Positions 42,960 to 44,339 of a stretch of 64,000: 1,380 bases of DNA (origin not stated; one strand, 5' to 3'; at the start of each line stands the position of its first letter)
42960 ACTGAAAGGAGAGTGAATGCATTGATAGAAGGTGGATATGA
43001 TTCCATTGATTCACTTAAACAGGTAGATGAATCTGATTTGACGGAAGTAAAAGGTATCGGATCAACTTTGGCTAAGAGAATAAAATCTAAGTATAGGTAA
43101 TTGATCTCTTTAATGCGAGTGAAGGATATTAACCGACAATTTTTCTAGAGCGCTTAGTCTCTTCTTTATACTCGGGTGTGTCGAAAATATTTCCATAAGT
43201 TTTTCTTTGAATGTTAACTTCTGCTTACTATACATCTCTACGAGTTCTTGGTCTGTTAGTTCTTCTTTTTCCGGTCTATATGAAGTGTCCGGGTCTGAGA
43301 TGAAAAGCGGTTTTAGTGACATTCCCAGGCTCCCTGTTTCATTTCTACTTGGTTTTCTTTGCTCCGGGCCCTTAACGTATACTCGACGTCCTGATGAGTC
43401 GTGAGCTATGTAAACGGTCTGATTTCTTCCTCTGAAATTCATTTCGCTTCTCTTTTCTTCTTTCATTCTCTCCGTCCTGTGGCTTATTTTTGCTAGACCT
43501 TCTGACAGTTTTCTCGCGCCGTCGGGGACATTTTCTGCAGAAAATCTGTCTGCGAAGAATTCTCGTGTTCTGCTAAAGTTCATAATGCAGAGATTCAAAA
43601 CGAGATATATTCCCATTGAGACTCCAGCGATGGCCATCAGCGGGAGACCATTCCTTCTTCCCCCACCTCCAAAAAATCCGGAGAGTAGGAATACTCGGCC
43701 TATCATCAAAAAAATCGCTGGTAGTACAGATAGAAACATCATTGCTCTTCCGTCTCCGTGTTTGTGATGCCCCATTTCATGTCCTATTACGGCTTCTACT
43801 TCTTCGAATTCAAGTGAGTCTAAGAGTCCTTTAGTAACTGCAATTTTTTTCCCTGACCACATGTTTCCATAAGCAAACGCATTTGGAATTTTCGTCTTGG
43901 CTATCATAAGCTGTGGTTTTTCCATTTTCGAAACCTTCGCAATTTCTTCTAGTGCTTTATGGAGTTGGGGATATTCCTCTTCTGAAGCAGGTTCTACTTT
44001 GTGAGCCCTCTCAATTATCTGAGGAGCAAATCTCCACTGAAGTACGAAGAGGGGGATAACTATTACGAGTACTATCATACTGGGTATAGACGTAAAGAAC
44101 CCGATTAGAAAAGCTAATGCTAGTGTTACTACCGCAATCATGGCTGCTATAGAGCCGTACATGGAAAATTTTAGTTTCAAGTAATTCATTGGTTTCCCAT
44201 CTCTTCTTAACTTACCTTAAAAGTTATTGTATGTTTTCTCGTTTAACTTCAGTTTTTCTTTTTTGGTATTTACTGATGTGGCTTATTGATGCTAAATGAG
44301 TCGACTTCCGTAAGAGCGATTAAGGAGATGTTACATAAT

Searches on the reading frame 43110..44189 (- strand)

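Call 76: search_protein_families(library=pfam, proteins=[window:43110-44189:-], max_evalue=0.001)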
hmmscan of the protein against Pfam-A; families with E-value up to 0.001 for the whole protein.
window:43110-44189:- (359 aa): 2 families
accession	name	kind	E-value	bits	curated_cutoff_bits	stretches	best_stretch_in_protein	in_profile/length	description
PF01435.24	Peptidase_M48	-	8.5e-36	124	20.3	1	73-351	4-185/186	Peptidase family M48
PF05569.17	Peptidase_M56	-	0.00014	21.6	31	1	38-160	101-222/296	BlaR1 peptidase M56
